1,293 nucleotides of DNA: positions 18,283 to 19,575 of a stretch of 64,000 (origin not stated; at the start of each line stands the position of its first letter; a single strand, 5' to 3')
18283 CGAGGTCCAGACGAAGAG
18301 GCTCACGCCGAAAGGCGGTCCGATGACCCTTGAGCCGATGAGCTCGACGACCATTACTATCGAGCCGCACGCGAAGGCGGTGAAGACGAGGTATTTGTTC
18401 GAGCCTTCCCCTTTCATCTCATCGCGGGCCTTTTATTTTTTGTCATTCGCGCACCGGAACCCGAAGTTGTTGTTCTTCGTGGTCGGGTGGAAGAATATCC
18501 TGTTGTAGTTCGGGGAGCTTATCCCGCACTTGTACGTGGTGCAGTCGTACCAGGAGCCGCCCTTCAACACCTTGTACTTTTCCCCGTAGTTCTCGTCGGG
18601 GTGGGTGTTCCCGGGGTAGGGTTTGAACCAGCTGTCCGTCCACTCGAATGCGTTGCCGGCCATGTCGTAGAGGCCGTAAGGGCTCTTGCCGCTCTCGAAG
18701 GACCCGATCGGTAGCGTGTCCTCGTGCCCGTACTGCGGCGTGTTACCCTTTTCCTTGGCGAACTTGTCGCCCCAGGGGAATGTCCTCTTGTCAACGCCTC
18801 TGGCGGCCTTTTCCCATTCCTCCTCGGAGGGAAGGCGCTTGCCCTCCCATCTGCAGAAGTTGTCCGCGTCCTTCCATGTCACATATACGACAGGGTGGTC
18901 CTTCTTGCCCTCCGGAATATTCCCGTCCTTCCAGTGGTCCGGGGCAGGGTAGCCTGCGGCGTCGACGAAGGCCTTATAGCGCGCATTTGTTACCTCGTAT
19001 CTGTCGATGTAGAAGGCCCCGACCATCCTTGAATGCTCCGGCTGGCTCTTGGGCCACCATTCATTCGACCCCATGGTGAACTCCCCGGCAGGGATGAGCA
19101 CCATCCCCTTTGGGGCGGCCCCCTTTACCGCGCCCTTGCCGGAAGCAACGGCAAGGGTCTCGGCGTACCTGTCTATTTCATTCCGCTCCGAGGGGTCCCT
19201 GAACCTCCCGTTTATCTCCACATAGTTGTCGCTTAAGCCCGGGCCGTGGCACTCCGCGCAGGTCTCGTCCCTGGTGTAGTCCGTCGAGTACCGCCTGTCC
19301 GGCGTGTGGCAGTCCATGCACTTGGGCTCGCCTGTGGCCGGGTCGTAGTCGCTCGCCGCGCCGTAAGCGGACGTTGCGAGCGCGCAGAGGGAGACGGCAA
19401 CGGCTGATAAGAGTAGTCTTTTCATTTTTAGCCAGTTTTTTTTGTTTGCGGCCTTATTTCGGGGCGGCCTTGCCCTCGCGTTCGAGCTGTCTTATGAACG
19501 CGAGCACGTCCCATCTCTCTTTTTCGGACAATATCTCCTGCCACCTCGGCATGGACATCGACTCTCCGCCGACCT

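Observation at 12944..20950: Seven-gene envelope operon: PPIase, cyt c, diheme-FGE, membrane SpeE-like, FGE lipoprotein, giant OM barrel, TPR protein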

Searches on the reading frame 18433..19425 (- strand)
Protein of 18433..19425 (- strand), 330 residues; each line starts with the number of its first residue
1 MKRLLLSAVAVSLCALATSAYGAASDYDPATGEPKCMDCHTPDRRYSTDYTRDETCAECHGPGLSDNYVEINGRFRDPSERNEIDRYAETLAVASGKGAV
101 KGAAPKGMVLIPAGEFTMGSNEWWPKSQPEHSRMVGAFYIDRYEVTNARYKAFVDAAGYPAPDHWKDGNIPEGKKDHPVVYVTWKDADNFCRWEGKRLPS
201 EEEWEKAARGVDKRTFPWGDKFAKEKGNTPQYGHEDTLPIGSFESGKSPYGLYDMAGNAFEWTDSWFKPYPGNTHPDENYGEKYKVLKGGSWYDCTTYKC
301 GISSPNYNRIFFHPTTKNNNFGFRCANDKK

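Call 4: search_protein_families(library=pfam, proteins=[window:18433-19425:-], max_evalue=0.01)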
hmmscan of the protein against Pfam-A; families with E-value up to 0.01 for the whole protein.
window:18433-19425:- (330 aa): 3 families
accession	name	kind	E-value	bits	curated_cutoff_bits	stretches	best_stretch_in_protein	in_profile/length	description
PF03781.23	FGE-sulfatase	-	8.4e-59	199.7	23.3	1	106-326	3-254/255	Sulfatase-modifying factor enzyme 1-like domain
PF14537.11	Cytochrom_c3_2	-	0.0014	19.5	25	1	34-62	7-35/79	Cytochrome c3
PF14522.11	Cytochrome_C7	-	0.0082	16.4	24.8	0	34-60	42-66/67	Cytochrome c7 and related cytochrome c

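Call 5: search_protein_families(library=ncbifam, proteins=[window:18433-19425:-], max_evalue=0.01)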
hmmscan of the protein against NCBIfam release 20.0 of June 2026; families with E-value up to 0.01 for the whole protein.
window:18433-19425:- (330 aa): 8 families
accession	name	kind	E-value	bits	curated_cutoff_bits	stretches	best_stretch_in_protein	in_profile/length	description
TIGR03440.2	egtB_TIGR03440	equivalog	5.9e-35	121.2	360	2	174-326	271-413/413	ergothioneine biosynthesis protein EgtB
NF041186.1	SenA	equivalog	2.5e-34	119.3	420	2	175-326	269-381/382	selenoneine synthase SenA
TIGR03525.2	GldK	equivalog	2.6e-31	109.4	350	2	175-327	218-405/408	T9SS ring complex lipoprotein PorK/GldK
NF051459.1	pyoverdine_PvdO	equivalog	1.1e-15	57.5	500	1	107-327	35-278/280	dihydropyoverdine dehydrogenase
TIGR04344.1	ovoA_Nterm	equivalog_domain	1.1e-15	57.5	400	2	176-312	295-436/444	5-histidylcysteine sulfoxide synthase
TIGR03524.1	GldJ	equivalog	9.5e-12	44.4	458.2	2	101-155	54-111/559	gliding motility lipoprotein GldJ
TIGR03530.1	GldJ_short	equivalog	2.8e-07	29.8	382.9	0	242-326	292-389/396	gliding motility lipoprotein GldJ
TIGR02171.1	Fb_sc_TIGR02171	subfamily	4.1e-05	21.8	544.35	1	194-293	157-249/912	TIGR02171 family lipoprotein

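Call 43: search_solved_structures(query=window:18433-19425:-, max_evalue=0.00001, show_alignments=3)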
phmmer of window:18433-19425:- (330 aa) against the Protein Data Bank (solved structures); distinct sequences matched with E-value up to 0.00001: 33.
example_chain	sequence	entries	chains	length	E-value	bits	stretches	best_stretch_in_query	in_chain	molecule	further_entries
2aft_X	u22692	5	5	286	2.9e-32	115.2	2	173-329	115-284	Sulfatase modifying factor 1 | Sulfatase-modifying factor 1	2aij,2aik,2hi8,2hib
31dc_A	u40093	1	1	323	3.1e-32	115.1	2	174-329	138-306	Formylglycine-generating enzyme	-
1y1e_X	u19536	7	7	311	4.2e-32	114.7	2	173-329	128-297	C-alpha-formyglycine-generating enzyme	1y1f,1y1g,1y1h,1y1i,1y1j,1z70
2aii_X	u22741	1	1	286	4.9e-32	114.5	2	174-329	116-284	Sulfatase modifying factor 1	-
5ssy_A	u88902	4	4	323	6.2e-32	114.1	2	173-329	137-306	Formylglycine-generating enzyme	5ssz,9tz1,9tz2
2afy_X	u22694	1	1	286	1.4e-31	113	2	173-329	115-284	Sulfatase modifying factor 1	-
5ssx_A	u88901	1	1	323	1.5e-31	112.9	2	173-329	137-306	Formylglycine-generating enzyme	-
8aru_A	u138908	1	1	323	4.5e-31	111.3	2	173-329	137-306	Formylglycine-generating enzyme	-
7spq_A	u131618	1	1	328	5.9e-31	110.9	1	121-293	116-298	Serine/threonine kinase ToxD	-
2q17_A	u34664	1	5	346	5e-30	107.9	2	172-328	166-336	formylglycine generating enzyme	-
6muj_A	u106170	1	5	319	8.1e-30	107.2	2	172-328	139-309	Formylglycine-generating enzyme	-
7ml6_A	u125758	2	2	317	1.2e-26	96.7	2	171-232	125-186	CalU17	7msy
1y4j_A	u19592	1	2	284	1.3e-26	96.6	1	174-328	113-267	Sulfatase modifying factor 2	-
6vqp_A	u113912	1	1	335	1.5e-26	96.4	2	171-232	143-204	CalU17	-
6s07_A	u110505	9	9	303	4.3e-24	88.4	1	154-328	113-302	Formylglycine-generating enzyme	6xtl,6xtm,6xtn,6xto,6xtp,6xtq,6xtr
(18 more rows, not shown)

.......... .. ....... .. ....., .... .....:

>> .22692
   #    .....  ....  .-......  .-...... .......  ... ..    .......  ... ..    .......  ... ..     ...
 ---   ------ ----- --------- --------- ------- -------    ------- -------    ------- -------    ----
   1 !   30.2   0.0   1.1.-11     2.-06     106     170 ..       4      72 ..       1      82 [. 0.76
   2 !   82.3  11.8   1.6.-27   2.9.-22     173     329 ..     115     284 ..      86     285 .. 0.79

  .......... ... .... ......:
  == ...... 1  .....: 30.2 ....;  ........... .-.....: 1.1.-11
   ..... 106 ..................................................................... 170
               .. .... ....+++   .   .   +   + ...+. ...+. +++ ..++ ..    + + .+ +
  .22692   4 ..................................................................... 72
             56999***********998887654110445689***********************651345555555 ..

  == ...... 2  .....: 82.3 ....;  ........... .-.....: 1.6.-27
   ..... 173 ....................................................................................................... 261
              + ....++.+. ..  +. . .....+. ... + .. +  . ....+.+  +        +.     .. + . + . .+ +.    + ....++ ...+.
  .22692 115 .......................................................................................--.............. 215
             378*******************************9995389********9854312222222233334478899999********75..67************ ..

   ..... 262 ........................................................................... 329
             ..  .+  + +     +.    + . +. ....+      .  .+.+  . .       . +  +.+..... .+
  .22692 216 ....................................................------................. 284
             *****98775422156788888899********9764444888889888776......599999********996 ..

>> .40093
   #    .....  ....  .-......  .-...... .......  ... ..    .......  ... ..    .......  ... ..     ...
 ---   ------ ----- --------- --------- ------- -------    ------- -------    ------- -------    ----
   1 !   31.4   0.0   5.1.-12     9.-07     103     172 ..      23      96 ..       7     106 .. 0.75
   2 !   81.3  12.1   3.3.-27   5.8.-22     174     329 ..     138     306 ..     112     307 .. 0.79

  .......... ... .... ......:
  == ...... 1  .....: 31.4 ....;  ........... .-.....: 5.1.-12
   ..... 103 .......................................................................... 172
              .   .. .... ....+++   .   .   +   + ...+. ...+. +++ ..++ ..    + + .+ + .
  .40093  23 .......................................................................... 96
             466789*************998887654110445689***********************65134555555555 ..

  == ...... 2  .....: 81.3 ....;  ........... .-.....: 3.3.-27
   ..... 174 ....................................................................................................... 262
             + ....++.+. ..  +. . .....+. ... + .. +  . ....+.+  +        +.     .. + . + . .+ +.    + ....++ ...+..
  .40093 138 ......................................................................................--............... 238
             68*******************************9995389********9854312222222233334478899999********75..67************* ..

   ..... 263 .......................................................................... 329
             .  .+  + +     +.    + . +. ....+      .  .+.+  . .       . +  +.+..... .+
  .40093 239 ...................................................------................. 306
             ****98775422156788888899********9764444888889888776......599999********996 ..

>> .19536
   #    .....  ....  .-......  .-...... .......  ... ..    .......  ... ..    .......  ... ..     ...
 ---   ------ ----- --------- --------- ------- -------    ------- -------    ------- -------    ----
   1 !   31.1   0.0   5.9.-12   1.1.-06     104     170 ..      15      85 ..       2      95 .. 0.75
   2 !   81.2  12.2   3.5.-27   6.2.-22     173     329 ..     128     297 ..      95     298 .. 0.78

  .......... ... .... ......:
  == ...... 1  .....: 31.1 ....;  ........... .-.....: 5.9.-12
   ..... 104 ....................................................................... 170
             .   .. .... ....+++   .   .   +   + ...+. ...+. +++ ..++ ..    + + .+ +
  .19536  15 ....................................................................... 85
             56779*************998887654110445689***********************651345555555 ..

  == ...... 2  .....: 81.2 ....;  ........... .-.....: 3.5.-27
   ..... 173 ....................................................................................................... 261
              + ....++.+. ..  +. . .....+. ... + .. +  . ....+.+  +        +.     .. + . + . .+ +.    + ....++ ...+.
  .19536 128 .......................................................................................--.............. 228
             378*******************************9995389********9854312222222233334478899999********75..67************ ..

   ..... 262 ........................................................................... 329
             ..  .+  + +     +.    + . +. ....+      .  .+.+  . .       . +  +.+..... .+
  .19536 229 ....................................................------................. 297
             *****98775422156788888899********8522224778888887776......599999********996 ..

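Call 62: find_related_loci(query=A2, collection=metagenome_contigs, flank=10000)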
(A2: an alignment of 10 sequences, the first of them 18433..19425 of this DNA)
Query A2 (330 aa) in metagenome_contigs; peptide patterns used: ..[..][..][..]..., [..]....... (x = any residue, [..] = any of these).
159 stretches matched a pattern; 131 encode a relative of the query (tblastn E <= 1e-3); the best 80 are kept; 80 distinct loci.
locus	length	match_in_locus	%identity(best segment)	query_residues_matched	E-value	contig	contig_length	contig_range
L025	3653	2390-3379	98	1-330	0e+0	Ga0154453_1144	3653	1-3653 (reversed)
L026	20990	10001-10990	98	1-330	0e+0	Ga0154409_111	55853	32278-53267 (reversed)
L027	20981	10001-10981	70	8-330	4e-157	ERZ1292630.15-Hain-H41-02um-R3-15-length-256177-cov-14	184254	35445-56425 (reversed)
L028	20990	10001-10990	68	5-330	2e-156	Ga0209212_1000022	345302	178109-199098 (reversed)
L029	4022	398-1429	67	1-330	9e-161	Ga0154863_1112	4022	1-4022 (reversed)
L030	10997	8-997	68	6-329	1e-154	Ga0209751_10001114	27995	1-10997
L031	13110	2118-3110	68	5-330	8e-154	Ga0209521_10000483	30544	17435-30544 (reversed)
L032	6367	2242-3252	67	1-326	5e-154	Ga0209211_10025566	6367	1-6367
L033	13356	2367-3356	67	6-329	2e-152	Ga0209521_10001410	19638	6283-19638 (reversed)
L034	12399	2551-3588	66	1-330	9e-151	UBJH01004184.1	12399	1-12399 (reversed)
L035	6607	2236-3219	66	3-329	6e-150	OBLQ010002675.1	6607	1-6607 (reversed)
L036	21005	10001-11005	65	1-326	4e-149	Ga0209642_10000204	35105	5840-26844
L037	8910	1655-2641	64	4-326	2e-148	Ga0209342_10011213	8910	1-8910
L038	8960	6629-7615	64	4-326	2e-148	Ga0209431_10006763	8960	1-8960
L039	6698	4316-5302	64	4-326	1e-148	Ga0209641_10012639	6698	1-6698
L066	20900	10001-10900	57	31-328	2e-118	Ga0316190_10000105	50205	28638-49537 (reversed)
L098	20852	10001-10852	48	36-326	2e-86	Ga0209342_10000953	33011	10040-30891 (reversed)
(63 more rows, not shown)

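Call 67: search_protein_families(library=pfam, proteins=[L066:2932-4593:+, L066:4609-5325:+, L066:6245-7432:+, L066:7455-9584:-, L066:9758-10906:+, L066:10941-12197:+, L066:12274-13215:+, L066:13267-14496:-, L066:14493-15551:-, L066:15954-18107:+], max_evalue=0.0001)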
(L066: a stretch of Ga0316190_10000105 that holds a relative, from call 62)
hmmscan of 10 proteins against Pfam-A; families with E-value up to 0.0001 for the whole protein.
L066:2932-4593:+ (553 aa): 10 families
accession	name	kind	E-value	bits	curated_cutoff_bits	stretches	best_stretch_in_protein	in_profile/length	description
PF00072.30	Response_reg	-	3.5e-19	69.5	30.2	1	28-141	1-109/111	Response regulator receiver domain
PF13424.12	TPR_12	-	1.8e-10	41.3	30.1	1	184-241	4-70/77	Tetratricopeptide repeat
PF07719.23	TPR_2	-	4.6e-10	39.3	27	0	218-242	3-27/34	Tetratricopeptide repeat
PF14559.12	TPR_19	-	1.9e-08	34.9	25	1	195-244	3-53/68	Tetratricopeptide repeat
PF00515.34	TPR_1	-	2.4e-08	33.9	27.8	0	217-240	2-25/34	Tetratricopeptide repeat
PF13432.12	TPR_16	-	4.6e-07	30.6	32.7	0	193-244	7-59/65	Tetratricopeptide repeat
PF13428.12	TPR_14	-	6.7e-07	29.8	23.5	0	216-255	1-40/44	Tetratricopeptide repeat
PF17874.7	TPR_MalT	-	4.9e-06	26.5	45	1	267-394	64-195/336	MalT-like TPR region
PF12895.13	ANAPC3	-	8.5e-06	26.4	27.2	1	163-241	4-81/82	Anaphase-promoting complex, cyclosome, subunit 3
PF13374.12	TPR_10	-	4.5e-05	23.8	27.5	0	222-241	8-27/42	Tetratricopeptide repeat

L066:4609-5325:+ (238 aa): 1 family
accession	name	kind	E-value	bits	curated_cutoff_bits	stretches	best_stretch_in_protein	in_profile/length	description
PF02518.31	HATPase_c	-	1.9e-09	38.4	26.4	1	121-231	5-110/111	Histidine kinase-, DNA gyrase B-, and HSP90-like ATPase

L066:6245-7432:+ (395 aa): 1 family
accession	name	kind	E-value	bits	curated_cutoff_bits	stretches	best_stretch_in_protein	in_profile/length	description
PF05940.17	NnrS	-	3.2e-67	227.9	28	1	8-394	2-369/371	NnrS protein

L066:7455-9584:- (709 aa): 3 families
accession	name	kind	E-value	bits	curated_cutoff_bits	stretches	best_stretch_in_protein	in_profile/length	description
PF08497.15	Radical_SAM_N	-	4.6e-137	456.7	25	1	25-370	2-301/301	Radical SAM N-terminal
PF11842.13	DUF3362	-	3e-43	148.1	27.6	1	585-704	1-121/151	Domain of unknown function (DUF3362)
PF04055.27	Radical_SAM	-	2.8e-13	50.8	29.5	1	371-577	1-166/166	Radical SAM superfamily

L066:9758-10906:+ (382 aa): 1 family
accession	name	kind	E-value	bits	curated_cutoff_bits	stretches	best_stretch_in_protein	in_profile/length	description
PF03781.23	FGE-sulfatase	-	1.4e-55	189.2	23.3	1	157-379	3-254/255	Sulfatase-modifying factor enzyme 1-like domain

L066:10941-12197:+ (418 aa): 3 families
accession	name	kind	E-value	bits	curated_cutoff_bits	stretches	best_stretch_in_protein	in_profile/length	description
PF03781.23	FGE-sulfatase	-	8e-53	180.1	23.3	1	179-418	3-255/255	Sulfatase-modifying factor enzyme 1-like domain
PF13442.11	Cytochrome_CBB3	-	3.7e-11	43.6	27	1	58-147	1-68/68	Cytochrome C oxidase, cbb3-type, subunit III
PF00034.26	Cytochrom_C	-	6.8e-08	34.2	21.3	1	61-150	2-89/90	Cytochrome c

L066:12274-13215:+ (313 aa): 2 families
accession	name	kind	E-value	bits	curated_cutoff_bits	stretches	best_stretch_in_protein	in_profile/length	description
PF00246.29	Peptidase_M14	-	1.4e-13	51.5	21.6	1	65-210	23-183/286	Zinc carboxypeptidase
PF24827.1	AstE_AspA_cat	-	9e-07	29.1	25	1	87-160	3-70/192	Succinylglutamate desuccinylase/Aspartoacylase catalytic domain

L066:13267-14496:- (409 aa): 2 families
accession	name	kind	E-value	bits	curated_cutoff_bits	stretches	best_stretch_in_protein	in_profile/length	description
PF24125.1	Cds6_C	-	5.7e-26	91.4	27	1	291-397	2-110/111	Cds6 C-terminal NTF2-like domain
PF03734.19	YkuD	-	8.6e-20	72.2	23.4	1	138-271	2-145/146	L,D-transpeptidase catalytic domain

L066:14493-15551:- (352 aa): 15 families
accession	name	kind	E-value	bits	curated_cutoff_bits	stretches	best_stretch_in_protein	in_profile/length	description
PF13432.12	TPR_16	-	2.5e-19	69.8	32.7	2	29-87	5-63/65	Tetratricopeptide repeat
PF24125.1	Cds6_C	-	3.7e-17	63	27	1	244-348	2-110/111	Cds6 C-terminal NTF2-like domain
PF13428.12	TPR_14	-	3.6e-16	58.5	23.5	1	91-131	3-43/44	Tetratricopeptide repeat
PF14559.12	TPR_19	-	2.2e-14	53.9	25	2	31-88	1-58/68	Tetratricopeptide repeat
PF13414.12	TPR_11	-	3.8e-14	52.5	26.8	1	99-135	4-40/42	TPR repeat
PF07719.23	TPR_2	-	2.2e-13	49.6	27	0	90-120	2-32/34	Tetratricopeptide repeat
PF13174.12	TPR_6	-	1.3e-12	47.9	26.3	0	95-121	6-32/33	Tetratricopeptide repeat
PF13431.12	TPR_17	-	6.6e-12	45.2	24.4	0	78-109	2-33/34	Tetratricopeptide repeat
PF00515.34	TPR_1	-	2.4e-11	43.4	27.8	1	91-122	3-34/34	Tetratricopeptide repeat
PF13181.12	TPR_8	-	2e-10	40.4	25.7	0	90-117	2-29/34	Tetratricopeptide repeat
PF13424.12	TPR_12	-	2.5e-09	37.6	30.1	1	71-116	26-72/77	Tetratricopeptide repeat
PF13371.12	TPR_9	-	1.1e-07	32.2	35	0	64-126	4-66/73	Tetratricopeptide repeat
PF13374.12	TPR_10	-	6.3e-06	26.5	27.5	0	92-119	5-32/42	Tetratricopeptide repeat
PF12895.13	ANAPC3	-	9.3e-06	26.3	27.2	1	44-114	12-81/82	Anaphase-promoting complex, cyclosome, subunit 3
PF25062.1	ARM_TT21_N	-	9.8e-06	25.9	40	0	24-136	103-215/222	Tetratricopeptide repeat protein 21 N-terminal ARM repeat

L066:15954-18107:+ (717 aa): 2 families
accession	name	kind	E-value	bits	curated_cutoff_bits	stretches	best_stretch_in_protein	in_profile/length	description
PF00563.25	EAL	-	1.5e-46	159.2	31.3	1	474-705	5-236/236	EAL domain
PF00990.26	GGDEF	-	4.5e-27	95.2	23.8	1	273-428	2-161/161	Diguanylate cyclase, GGDEF domain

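Call 68: search_protein_families(library=pfam, proteins=[L098:4763-5623:+, L098:6265-7431:+, L098:8113-9891:+, L098:9872-10867:+, L098:10836-11816:+, L098:12386-13498:+, L098:13981-15396:+, L098:15463-16875:+, L098:17518-18741:+, L098:3503-4387:-], max_evalue=0.0001)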
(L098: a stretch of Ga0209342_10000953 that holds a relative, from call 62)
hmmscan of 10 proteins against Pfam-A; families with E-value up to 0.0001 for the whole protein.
L098:4763-5623:+ (286 aa): 0 families

L098:6265-7431:+ (388 aa): 0 families

L098:8113-9891:+ (592 aa): 3 families
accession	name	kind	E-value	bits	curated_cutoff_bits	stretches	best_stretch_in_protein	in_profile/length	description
PF01839.29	FG-GAP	-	4.9e-70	231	22.1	7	237-271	1-37/37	FG-GAP repeat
PF13517.12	FG-GAP_3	-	3.8e-25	88.7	26.9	0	91-123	32-61/61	FG-GAP-like repeat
PF12256.14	TcdB_toxin_midN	-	5.7e-07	29.4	24.8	0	98-144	20-72/181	Insecticide toxin TcdB middle/N-terminal region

L098:9872-10867:+ (331 aa): 1 family
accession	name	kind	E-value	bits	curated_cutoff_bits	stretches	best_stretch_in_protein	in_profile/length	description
PF03781.23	FGE-sulfatase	-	2.8e-58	198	23.3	1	102-328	2-255/255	Sulfatase-modifying factor enzyme 1-like domain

L098:10836-11816:+ (326 aa): 1 family
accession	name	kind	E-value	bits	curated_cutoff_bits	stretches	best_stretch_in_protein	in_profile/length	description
PF03781.23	FGE-sulfatase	-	1.1e-54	186.2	23.3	1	77-322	3-255/255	Sulfatase-modifying factor enzyme 1-like domain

L098:12386-13498:+ (370 aa): 1 family
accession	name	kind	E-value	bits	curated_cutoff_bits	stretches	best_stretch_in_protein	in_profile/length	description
PF07642.17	BBP2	-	4.1e-70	237.1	26.2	1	32-370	2-339/339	Putative beta-barrel porin-2, OmpL-like. bbp2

L098:13981-15396:+ (471 aa): 1 family
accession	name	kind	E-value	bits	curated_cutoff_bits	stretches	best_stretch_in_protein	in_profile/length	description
PF00909.26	Ammonium_transp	-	4.7e-123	411.3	23.2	1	47-458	1-399/399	Ammonium Transporter Family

L098:15463-16875:+ (470 aa): 2 families
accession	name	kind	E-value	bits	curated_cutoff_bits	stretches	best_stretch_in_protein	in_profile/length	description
PF00120.29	Gln-synt_C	-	5.5e-133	443.7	24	1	103-467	2-344/344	Glutamine synthetase, catalytic domain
PF03951.24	Gln-synt_N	-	1.4e-31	108.3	33.4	1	15-95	2-82/82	Glutamine synthetase, beta-Grasp domain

L098:17518-18741:+ (407 aa): 2 families
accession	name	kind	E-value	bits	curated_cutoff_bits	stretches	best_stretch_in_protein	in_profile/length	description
PF04055.27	Radical_SAM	-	2e-29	103.3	29.5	1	8-183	1-164/166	Radical SAM superfamily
PF06969.22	HemN_C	-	7.7e-15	55.1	24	1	334-397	4-67/67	HemN C-terminal domain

L098:3503-4387:- (294 aa): 1 family
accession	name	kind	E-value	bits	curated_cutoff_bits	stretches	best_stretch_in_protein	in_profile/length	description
PF01048.26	PNP_UDP_1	-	1.4e-35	123.2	25.1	1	6-228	3-210/233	Phosphorylase superfamily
